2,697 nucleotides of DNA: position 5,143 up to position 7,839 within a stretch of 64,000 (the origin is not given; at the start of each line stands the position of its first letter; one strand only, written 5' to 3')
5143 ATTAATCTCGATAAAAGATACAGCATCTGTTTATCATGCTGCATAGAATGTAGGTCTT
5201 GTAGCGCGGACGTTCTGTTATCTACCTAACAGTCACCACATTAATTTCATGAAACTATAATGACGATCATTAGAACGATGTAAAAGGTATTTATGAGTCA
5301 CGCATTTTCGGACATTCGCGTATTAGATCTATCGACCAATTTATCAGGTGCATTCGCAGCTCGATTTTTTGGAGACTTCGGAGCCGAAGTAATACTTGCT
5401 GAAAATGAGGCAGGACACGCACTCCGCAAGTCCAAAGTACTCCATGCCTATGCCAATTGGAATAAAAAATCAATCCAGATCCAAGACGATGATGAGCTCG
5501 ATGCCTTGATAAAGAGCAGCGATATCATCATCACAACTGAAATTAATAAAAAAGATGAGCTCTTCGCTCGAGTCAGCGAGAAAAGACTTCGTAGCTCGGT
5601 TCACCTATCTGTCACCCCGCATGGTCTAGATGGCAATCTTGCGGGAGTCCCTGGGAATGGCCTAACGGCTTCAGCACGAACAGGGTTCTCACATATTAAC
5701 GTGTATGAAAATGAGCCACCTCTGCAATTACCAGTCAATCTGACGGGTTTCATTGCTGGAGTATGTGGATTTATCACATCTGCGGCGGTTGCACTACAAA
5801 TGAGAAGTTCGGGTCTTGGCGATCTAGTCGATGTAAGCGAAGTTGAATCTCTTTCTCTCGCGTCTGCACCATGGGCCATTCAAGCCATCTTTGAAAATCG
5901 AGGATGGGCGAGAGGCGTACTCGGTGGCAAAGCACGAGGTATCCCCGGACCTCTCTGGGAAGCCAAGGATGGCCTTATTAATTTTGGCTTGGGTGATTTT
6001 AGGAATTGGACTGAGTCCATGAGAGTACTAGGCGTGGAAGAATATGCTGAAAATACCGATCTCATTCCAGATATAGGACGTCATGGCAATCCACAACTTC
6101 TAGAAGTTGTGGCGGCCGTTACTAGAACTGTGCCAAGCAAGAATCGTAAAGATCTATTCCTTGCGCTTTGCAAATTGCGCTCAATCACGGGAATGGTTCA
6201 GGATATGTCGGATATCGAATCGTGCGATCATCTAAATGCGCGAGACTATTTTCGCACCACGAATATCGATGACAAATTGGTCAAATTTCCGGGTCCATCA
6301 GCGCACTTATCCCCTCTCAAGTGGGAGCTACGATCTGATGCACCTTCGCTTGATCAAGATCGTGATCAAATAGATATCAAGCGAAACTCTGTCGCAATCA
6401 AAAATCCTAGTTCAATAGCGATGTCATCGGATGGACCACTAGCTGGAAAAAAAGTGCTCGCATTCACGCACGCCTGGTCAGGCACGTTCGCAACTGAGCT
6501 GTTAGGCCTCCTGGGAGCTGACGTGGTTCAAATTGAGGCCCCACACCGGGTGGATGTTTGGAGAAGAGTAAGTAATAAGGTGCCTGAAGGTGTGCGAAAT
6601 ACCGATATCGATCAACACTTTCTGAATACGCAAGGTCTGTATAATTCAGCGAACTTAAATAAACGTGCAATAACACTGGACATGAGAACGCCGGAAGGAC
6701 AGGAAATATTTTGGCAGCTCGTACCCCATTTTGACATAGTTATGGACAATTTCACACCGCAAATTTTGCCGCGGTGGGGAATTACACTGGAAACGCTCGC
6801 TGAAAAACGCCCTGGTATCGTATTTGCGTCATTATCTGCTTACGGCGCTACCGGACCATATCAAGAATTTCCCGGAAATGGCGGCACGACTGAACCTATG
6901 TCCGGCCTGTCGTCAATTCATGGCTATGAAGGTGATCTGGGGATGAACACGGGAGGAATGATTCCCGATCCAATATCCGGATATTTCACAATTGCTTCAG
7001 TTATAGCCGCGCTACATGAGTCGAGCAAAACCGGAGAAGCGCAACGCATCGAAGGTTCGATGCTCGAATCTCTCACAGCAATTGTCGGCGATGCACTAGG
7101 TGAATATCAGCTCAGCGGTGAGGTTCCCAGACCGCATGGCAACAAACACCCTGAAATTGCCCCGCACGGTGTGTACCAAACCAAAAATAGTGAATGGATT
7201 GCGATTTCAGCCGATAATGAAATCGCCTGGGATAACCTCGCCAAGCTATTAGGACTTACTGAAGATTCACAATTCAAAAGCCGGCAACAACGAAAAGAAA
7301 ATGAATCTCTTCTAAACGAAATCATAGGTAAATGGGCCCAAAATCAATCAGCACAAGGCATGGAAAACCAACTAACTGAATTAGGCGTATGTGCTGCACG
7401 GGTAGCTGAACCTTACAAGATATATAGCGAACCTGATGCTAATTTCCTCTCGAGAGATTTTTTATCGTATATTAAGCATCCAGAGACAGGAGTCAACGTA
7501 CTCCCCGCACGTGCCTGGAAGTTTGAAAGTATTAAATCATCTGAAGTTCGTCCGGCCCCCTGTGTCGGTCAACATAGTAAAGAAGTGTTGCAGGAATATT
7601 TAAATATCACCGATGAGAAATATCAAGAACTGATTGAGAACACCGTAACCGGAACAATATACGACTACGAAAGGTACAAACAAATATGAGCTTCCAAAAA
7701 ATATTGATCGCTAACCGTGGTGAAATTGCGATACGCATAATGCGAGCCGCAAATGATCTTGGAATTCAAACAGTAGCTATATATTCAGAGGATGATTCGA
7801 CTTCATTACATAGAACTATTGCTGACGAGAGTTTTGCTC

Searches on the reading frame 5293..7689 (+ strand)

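Call 6: search_protein_families(library=pfam, proteins=[window:5293-7689:+], max_evalue=0.001)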
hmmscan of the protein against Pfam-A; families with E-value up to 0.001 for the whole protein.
window:5293-7689:+ (798 aa): 1 family
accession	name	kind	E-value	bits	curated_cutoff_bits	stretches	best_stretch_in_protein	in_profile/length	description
PF02515.22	CoA_transf_3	-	8.7e-126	420.3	23.3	2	383-762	1-366/366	CoA-transferase family III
